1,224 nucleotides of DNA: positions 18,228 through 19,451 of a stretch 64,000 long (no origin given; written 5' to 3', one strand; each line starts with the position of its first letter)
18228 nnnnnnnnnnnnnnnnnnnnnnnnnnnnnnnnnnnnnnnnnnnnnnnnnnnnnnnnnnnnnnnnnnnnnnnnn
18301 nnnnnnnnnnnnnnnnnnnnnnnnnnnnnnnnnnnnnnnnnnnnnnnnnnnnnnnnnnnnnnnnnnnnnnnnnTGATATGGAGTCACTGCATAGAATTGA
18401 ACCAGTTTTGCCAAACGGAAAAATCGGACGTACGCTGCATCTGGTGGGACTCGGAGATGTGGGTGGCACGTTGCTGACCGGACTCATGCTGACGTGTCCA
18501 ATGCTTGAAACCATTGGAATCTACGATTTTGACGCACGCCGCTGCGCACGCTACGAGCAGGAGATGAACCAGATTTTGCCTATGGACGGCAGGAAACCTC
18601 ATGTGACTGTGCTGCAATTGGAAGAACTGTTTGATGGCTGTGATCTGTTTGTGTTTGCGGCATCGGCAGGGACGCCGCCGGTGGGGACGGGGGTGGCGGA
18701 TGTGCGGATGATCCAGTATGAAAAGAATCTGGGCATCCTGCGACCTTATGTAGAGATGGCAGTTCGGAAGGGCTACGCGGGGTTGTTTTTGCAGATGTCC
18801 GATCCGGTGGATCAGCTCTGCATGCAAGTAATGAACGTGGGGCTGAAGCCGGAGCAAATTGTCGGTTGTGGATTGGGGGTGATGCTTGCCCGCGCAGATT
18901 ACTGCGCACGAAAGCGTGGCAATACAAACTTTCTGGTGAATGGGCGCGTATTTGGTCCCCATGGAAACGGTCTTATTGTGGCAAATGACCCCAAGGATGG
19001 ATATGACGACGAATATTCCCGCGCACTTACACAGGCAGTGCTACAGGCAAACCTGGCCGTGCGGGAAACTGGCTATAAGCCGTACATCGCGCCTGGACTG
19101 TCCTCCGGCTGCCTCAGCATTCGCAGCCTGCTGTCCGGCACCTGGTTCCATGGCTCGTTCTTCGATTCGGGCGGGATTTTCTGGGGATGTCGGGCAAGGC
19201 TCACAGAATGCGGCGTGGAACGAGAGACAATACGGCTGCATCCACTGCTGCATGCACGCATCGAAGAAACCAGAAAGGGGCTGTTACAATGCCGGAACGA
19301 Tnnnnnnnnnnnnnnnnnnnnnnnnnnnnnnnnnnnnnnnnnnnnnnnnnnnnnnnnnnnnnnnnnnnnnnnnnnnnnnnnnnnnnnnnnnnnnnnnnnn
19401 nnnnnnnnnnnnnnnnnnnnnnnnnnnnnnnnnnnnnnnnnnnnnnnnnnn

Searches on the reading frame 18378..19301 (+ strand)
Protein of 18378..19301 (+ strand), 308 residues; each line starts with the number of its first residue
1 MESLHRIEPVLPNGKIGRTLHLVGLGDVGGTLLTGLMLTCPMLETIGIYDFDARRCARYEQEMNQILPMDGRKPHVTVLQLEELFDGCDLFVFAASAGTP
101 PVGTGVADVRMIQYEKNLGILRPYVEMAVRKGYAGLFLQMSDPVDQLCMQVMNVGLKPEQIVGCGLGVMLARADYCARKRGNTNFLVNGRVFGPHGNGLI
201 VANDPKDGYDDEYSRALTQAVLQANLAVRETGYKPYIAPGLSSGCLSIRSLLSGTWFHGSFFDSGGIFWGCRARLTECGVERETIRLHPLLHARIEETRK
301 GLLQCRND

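Call 6: search_protein_families(library=pfam, proteins=[window:18378-19301:+], max_evalue=0.001)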
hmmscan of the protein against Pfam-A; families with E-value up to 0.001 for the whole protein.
window:18378-19301:+ (308 aa): 1 family
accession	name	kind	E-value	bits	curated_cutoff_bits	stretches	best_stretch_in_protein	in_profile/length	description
PF00056.29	Ldh_1_N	-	0.00015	22.2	27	1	21-162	4-140/141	lactate/malate dehydrogenase, NAD binding domain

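Call 8: search_protein_families(library=padloc, proteins=[window:18378-19301:+], max_evalue=0.1)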
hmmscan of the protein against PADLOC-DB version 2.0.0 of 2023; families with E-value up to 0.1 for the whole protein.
window:18378-19301:+ (308 aa): 0 families

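Call 32: search_protein_families(library=ncbifam, proteins=[window:18378-19301:+], max_evalue=0.1)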
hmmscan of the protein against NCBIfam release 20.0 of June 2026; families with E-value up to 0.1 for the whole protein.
window:18378-19301:+ (308 aa): 4 families
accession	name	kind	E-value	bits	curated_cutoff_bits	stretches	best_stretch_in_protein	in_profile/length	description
NF000824.0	PRK00066.1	subfamily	9.8e-10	38.2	339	1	18-201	7-185/316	L-lactate dehydrogenase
TIGR01771.1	L-LDH-NAD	equivalog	2.6e-08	33.6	303.55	1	22-201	1-175/299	L-lactate dehydrogenase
TIGR03944.1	dehyd_SbnB_fam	equivalog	3.2e-06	26.4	326.9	1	18-102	133-213/327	2,3-diaminopropionate biosynthesis protein SbnB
NF004863.0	PRK06223.1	subfamily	7.2e-06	25.3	283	1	20-200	6-181/313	malate dehydrogenase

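Call 33: search_solved_structures(query=window:18378-19301:+, max_evalue=1)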
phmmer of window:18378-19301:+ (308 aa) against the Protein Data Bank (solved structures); distinct sequences matched with E-value up to 1: 23.
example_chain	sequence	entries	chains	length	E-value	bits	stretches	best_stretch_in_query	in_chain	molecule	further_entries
6j9s_A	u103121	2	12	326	2.6e-07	33.8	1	20-197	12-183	L-lactate dehydrogenase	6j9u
2zqy_A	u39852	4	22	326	5.9e-07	32.6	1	20-197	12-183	L-lactate dehydrogenase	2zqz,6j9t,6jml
4m1q_A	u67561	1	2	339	1.7e-06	31.1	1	16-198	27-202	L-lactate dehydrogenase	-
9jlo_A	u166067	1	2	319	1.8e-06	31.1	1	88-199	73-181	L-lactate dehydrogenase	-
1llc_A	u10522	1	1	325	1.4e-05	28.1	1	20-197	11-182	L-LACTATE DEHYDROGENASE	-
1ldn_A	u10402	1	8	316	2.3e-05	27.4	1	88-177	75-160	L-LACTATE DEHYDROGENASE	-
1ldb_A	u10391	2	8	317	2.3e-05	27.4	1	88-177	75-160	APO-L-LACTATE DEHYDROGENASE | L-LACTATE DEHYDROGENASE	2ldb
1ez4_A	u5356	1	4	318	2.3e-05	27.4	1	89-202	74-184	LACTATE DEHYDROGENASE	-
4q3n_A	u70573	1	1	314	5.4e-05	26.2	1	22-199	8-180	MGS-M5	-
4lmr_A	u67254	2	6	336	8.2e-05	25.6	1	21-196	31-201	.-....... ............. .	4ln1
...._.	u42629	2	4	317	0.00011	25.1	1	17-196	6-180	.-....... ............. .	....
3pqd_A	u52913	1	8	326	0.00014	24.8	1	88-197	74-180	L-lactate dehydrogenase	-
3h3j_A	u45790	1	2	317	0.00022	24.2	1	17-196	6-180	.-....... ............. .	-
9dq7_P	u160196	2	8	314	0.00027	23.9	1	21-200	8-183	L-lactate dehydrogenase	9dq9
3pqe_A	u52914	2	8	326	0.00041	23.3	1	88-197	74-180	L-lactate dehydrogenase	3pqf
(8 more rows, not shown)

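Call 51: search_solved_structures(query=A5, max_evalue=0.001, show_alignments=2)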
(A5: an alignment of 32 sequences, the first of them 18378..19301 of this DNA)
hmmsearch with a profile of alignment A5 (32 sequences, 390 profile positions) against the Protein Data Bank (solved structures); distinct sequences matched with E-value up to 0.001: 31.
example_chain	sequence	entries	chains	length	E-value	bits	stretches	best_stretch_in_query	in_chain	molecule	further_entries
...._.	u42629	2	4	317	1.7e-09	40.4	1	86-227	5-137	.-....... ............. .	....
6j9s_A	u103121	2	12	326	2.3e-09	40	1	84-227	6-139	L-lactate dehydrogenase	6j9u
2zqy_A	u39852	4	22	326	4.1e-09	39.2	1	84-227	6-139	L-lactate dehydrogenase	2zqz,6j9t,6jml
9dq7_P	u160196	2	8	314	4.2e-09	39.1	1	87-228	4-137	L-lactate dehydrogenase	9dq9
3h3j_A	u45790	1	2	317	4.6e-09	39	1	86-227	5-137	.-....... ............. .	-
4q3n_A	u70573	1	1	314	1.7e-08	37.1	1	87-282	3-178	MGS-M5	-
4lmr_A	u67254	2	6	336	5.7e-08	35.4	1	82-261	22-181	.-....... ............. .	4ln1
4m1q_A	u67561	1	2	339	7.2e-08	35.1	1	81-250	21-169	L-lactate dehydrogenase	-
9end_A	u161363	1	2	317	5.6e-07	32.1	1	90-285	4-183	Malate dehydrogenase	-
9jlo_A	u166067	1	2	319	7.5e-07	31.7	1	85-227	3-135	L-lactate dehydrogenase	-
1llc_A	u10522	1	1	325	7.7e-07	31.7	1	84-227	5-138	L-LACTATE DEHYDROGENASE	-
1ldn_A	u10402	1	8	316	8.4e-07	31.6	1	85-249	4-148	L-LACTATE DEHYDROGENASE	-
1ldb_A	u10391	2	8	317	8.5e-07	31.5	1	85-249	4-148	APO-L-LACTATE DEHYDROGENASE | L-LACTATE DEHYDROGENASE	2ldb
1hyh_A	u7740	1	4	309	1e-06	31.3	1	88-221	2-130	L-2-HYDROXYISOCAPROATE DEHYDROGENASE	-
8rwl_A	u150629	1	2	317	1.1e-06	31.2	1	90-285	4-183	Malate dehydrogenase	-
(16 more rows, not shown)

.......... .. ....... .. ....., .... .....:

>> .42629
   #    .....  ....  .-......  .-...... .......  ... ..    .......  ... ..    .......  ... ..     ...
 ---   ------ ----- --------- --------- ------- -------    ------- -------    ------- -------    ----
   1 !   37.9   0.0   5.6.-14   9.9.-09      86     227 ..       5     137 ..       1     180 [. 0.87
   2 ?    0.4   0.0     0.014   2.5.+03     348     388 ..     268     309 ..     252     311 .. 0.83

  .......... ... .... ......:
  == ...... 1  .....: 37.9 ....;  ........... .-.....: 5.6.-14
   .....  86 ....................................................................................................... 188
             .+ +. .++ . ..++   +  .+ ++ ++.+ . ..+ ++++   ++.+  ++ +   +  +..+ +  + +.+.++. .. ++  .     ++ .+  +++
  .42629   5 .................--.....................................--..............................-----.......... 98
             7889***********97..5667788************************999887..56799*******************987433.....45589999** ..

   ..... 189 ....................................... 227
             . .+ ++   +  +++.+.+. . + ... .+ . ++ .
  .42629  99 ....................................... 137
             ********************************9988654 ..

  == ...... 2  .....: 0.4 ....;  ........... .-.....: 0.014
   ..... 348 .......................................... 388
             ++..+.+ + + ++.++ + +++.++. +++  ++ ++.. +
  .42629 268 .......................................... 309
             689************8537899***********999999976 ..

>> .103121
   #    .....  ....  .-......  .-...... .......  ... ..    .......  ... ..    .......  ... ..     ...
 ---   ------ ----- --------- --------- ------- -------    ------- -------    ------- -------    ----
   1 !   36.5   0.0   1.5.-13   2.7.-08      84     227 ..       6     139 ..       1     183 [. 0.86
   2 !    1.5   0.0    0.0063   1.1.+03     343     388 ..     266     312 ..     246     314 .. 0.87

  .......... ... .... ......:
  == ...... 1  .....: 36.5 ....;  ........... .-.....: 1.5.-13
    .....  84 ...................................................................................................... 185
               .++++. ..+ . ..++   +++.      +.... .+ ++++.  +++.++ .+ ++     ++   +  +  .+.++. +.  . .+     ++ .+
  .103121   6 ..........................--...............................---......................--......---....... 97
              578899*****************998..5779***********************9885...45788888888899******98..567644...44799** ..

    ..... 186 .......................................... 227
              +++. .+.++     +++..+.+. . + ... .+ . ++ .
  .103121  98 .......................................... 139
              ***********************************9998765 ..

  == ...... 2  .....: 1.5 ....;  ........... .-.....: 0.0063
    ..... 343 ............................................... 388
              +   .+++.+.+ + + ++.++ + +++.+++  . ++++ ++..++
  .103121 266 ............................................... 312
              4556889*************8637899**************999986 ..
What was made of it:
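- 18378..19304 (+): Gene 2: divergent LDH/MDH-superfamily NAD-type dehydrogenase (308 aa). Its start lies 1 nt after the stop of the big gene. NCBIfam and PDB LDH hits (calls 32, 33, 51).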
